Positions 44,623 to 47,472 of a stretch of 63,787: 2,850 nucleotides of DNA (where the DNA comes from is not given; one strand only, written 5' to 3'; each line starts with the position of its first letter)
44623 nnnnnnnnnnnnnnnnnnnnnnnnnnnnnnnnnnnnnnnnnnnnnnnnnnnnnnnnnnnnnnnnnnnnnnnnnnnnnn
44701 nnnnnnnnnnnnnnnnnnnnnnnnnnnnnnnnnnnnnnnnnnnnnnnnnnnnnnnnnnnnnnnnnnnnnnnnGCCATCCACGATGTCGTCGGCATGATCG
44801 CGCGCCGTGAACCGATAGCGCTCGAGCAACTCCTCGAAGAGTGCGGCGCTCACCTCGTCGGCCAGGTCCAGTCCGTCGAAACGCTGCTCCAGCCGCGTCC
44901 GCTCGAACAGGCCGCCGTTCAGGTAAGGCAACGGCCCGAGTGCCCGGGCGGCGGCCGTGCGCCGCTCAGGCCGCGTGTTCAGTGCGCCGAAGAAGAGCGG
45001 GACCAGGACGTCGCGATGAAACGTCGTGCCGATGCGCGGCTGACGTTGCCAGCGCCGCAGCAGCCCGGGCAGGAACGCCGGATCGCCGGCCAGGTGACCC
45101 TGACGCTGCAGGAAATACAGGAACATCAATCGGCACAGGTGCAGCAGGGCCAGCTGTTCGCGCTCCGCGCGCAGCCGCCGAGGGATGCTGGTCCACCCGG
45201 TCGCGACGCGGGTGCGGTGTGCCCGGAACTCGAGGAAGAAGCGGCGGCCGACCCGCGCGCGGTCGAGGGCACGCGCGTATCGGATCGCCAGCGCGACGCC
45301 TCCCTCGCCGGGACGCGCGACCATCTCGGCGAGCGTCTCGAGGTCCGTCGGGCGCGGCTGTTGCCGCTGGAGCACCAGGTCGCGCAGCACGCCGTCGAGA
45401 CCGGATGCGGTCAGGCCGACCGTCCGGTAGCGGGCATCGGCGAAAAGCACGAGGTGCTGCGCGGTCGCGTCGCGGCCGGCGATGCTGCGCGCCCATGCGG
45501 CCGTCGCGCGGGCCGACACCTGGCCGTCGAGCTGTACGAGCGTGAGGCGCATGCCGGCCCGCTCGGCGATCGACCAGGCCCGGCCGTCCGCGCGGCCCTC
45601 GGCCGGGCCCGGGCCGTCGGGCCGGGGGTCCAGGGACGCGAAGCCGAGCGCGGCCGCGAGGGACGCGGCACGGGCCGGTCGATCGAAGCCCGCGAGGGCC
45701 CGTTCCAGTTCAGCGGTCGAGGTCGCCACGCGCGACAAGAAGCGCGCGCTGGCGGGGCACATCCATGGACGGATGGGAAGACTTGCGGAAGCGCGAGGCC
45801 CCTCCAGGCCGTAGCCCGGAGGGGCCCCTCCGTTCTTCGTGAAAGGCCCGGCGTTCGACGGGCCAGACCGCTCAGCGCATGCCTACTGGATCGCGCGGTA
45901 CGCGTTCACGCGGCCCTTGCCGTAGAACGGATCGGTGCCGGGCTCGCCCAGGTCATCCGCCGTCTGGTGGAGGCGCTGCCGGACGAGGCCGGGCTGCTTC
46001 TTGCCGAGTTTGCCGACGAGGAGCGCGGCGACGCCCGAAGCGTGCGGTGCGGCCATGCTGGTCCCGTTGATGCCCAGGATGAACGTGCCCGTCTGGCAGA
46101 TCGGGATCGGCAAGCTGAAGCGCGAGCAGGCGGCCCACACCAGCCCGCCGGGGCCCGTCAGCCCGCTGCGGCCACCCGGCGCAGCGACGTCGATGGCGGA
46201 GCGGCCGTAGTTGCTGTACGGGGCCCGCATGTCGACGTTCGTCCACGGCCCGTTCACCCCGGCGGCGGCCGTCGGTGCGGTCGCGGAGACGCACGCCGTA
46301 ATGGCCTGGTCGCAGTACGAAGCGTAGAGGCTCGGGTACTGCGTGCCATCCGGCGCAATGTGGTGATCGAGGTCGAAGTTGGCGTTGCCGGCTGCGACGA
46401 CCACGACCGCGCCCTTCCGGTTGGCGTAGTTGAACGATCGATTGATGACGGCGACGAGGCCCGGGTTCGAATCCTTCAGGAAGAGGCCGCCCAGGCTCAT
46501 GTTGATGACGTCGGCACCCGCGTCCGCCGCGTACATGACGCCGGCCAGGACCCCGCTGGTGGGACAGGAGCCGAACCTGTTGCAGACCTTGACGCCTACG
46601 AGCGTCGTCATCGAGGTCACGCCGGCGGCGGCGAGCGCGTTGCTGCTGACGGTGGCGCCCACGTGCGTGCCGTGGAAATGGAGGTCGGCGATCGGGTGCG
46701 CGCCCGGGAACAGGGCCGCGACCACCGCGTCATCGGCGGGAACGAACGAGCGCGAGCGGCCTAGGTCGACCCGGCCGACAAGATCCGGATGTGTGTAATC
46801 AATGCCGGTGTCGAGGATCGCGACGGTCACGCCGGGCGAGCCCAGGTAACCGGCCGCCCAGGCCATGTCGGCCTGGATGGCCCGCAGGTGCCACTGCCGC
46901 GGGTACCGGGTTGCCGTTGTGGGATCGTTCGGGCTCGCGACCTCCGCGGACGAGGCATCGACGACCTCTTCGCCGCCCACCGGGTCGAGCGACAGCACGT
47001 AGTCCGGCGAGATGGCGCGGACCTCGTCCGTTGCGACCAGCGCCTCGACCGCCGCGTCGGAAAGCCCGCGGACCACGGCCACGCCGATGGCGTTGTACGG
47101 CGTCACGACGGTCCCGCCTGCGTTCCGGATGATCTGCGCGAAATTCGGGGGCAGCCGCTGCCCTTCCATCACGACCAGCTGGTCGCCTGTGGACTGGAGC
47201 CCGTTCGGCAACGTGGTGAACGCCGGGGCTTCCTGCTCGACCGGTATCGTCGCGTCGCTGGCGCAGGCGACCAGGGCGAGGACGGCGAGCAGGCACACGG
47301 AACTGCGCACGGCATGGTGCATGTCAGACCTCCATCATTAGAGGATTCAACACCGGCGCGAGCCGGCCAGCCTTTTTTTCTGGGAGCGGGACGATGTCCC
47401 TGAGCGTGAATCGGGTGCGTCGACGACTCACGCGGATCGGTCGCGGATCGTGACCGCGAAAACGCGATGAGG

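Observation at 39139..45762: Methyltransferase / lysine-free small protein / SNF2 helicase cassette that fits no described defence family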

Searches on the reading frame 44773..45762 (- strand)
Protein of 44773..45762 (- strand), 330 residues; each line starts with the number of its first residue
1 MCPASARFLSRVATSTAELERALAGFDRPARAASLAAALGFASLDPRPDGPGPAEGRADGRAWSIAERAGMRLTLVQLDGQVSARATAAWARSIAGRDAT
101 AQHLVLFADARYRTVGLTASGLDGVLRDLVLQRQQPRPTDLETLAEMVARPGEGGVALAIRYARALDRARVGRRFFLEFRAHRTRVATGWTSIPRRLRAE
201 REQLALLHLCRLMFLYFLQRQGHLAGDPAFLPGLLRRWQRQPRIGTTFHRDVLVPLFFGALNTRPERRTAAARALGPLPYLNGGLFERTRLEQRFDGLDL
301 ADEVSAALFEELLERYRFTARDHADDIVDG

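Call 70: predict_structure(alignment_id=A3)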
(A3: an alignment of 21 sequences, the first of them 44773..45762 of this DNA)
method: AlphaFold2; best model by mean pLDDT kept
length: 330 residues; sequences in the alignment: 21
mean_pLDDT: 87.7   pTM: 0.75
mean pLDDT of the five models: 87.7, 87.1, 85.9, 85.6, 83.0
residues with pLDDT >= 90: 219; 70-90: 77; 50-70: 16; < 50: 18
segments of 3 or more residues with pLDDT < 50: 320-330
pLDDT, mean of each block of 10 residues (from residue 1): 50 89 95 94 84 62 94 95 91 90 95 96 89 95 96 92 92 89 97 97 97 88 82 91 86 94 93 89 89 94 93 70 44
secondary structure, 60 per line:
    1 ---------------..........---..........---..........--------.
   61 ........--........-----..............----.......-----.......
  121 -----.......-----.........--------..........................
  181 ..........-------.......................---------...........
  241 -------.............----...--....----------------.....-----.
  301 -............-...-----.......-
elements in order: H16-25 H29-38 E42-51 E60-68 E71-78 H84-97 E102-108 E114-120 E126-132 H138-146 H155-189 H198-220 H230-240 H248-260 H270-273 H290-294 H302-313 H323-329

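Call 72: fold_search(model_id=the predicted structure, library=pdb)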
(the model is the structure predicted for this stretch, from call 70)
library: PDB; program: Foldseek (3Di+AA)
matches with E <= 10: 898; with E <= 0.001: 0
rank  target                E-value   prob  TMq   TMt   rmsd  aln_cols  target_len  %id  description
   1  9ksn_C                4.9e-02  0.38  0.15  0.15  14.1       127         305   16  Crystal structure of meso-diaminopimelate dehydrogenase from Bacillus thermozeamaize mutant M9 complexed with NADP+ (released 2025-05-21)
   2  8hp0_A                5.8e-02  0.21  0.12  0.13  14.2       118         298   14  Crystal structure of meso-diaminopimelate dehydrogenase from Prevotella timonensis (released 2023-12-13)
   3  4ckn_D                5.8e-02  0.14  0.10  0.16  14.7       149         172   16  Structure of an N-terminal fragment of Leishmania SAS-6 containing parts of its coiled coil domain, F257E mutant (released 2014-03-05)
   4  9ksn_A                6.5e-02  0.33  0.14  0.15  14.0       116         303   16  Crystal structure of meso-diaminopimelate dehydrogenase from Bacillus thermozeamaize mutant M9 complexed with NADP+ (released 2025-05-21)
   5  8i78_A                6.5e-02  0.28  0.12  0.14  13.6       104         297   12  Meso-Diaminopimelate dehydrogenase (released 2024-02-07)
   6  9ksn_B                6.9e-02  0.38  0.14  0.15  13.6       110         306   14  Crystal structure of meso-diaminopimelate dehydrogenase from Bacillus thermozeamaize mutant M9 complexed with NADP+ (released 2025-05-21)
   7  9qcc_Y                7.3e-02  0.25  0.17  0.15   8.9       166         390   11  Activated XauSPARDA filament assembly with bound dsDNA substrate (released 2025-12-17)
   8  8zmx_B                8.2e-02  0.14  0.10  0.11  13.3       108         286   14  Crystal Structures of meso-diaminopimelate dehydrogenase from Bacillus thermozeamaize (released 2024-11-13)
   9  3bio_A                8.7e-02  0.13  0.13  0.15  15.5       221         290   14  Crystal structure of oxidoreductase (Gfo/Idh/MocA family member) from Porphyromonas gingivalis W83 (released 2007-12-25)
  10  9cr6_A                9.8e-02  0.66  0.19  0.23   6.6       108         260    6  Crystal structure of histidine racemase (HisR) of Fusobacterium nucleatum (C209S) (released 2025-03-05)
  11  4fva_A                1.4e-01  0.51  0.13  0.16   6.7        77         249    8  Crystal structure of truncated Caenorhabditis elegans TDP2 (released 2012-10-31)
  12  3bio_B                1.5e-01  0.15  0.13  0.14  13.8       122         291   16  Crystal structure of oxidoreductase (Gfo/Idh/MocA family member) from Porphyromonas gingivalis W83 (released 2007-12-25)
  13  5o3u_C                1.7e-01  0.25  0.15  0.08  13.3       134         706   13  Structural characterization of the fast and promiscuous macrocyclase from plant - PCY1-S562A bound to Presegetalin F1 (released 2018-02-07)
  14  4fva_D                1.8e-01  0.41  0.13  0.16   6.7        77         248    8  Crystal structure of truncated Caenorhabditis elegans TDP2 (released 2012-10-31)
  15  5j42_A                1.8e-01  0.16  0.14  0.17   8.3       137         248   11  Crystal structure of m2hTDP2-CAT in complex with a small molecule inhibitor (released 2016-05-04)
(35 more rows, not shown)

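Call 107: fold_search(model_id=the predicted structure, library=viral)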
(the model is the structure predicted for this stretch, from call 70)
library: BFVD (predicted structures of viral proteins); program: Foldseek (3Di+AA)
matches with E <= 10: 962; with E <= 0.001: 0
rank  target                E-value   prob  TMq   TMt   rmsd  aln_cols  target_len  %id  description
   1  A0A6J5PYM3            7.2e-03  0.35  0.16  0.16  11.9       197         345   12  Uncharacterized protein [uncultured Caudovirales phage]
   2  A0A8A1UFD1            1.7e-02  0.44  0.16  0.07  18.4       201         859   10  PA859L [African swine fever virus]
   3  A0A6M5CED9            3.4e-02  0.93  0.17  0.44   5.8       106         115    8  (no name in the UniProt tables at hand)
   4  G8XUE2                6.4e-02  0.11  0.11  0.14  18.0       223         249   13  Nuclear protein UL24 [Aotine betaherpesvirus 1]
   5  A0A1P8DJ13            7.6e-02  0.44  0.14  0.30  10.4        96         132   11  (no name in the UniProt tables at hand)
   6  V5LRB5                9.1e-02  0.28  0.21  0.16  17.2       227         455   10  (no name in the UniProt tables at hand)
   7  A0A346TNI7            1.1e-01  0.47  0.14  0.38   6.0        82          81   10  (no name in the UniProt tables at hand)
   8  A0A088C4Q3            1.2e-01  0.44  0.16  0.35   9.7       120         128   14  (no name in the UniProt tables at hand)
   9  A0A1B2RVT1            1.3e-01  0.08  0.07  0.10  15.1       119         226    8  F-box domain-containing protein [Lymphocystis disease virus 3]
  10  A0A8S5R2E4            1.4e-01  0.85  0.09  0.20   1.8        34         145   24  Uncharacterized protein [Siphoviridae sp. ctWWc42]
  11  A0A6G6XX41            1.4e-01  0.38  0.18  0.29   7.4       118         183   10  (no name in the UniProt tables at hand)
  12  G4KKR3                1.4e-01  0.35  0.15  0.09  13.2       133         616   12  (no name in the UniProt tables at hand)
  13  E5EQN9                1.4e-01  0.20  0.13  0.17  10.8       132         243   11  (no name in the UniProt tables at hand)
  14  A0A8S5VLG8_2          1.4e-01  0.12  0.14  0.07  15.4       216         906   10  (no name in the UniProt tables at hand)
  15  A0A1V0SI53            1.8e-01  0.38  0.14  0.12   4.8        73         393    3  Endonuclease/exonuclease/phosphatase family protein [Klosneuvirus KNV1]
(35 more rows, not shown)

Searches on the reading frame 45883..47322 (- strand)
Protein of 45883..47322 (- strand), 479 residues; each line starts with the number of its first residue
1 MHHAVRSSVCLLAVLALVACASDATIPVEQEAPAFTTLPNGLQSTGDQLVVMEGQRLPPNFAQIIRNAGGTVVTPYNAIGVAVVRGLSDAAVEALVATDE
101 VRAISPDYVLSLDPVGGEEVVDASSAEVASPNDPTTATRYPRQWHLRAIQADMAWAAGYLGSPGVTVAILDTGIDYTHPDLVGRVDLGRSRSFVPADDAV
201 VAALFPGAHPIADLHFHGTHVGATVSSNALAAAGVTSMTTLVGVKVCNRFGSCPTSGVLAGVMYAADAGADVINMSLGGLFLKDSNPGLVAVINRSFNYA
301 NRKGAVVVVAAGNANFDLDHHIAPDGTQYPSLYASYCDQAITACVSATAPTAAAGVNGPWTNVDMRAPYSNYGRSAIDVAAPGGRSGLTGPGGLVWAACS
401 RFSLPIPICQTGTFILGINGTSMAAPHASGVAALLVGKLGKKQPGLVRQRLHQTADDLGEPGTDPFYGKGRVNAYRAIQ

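Call 15: search_protein_families(library=pfam, proteins=[window:45883-47322:-], max_evalue=0.001)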
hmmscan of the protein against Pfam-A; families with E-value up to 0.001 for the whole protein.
window:45883-47322:- (479 aa): 1 family
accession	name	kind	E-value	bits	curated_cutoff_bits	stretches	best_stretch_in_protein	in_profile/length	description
PF00082.27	Peptidase_S8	-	2.2e-38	132.7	21.8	1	164-470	3-288/288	Subtilase family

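Call 59: search_protein_families(library=padloc, proteins=[window:45883-47322:-], max_evalue=0.00001)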
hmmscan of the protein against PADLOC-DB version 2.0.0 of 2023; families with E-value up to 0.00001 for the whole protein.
window:45883-47322:- (479 aa): 1 family
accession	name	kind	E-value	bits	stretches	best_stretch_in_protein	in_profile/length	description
PDLC03014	subtilase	-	6.8e-23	79.8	1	81-437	104-357/391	-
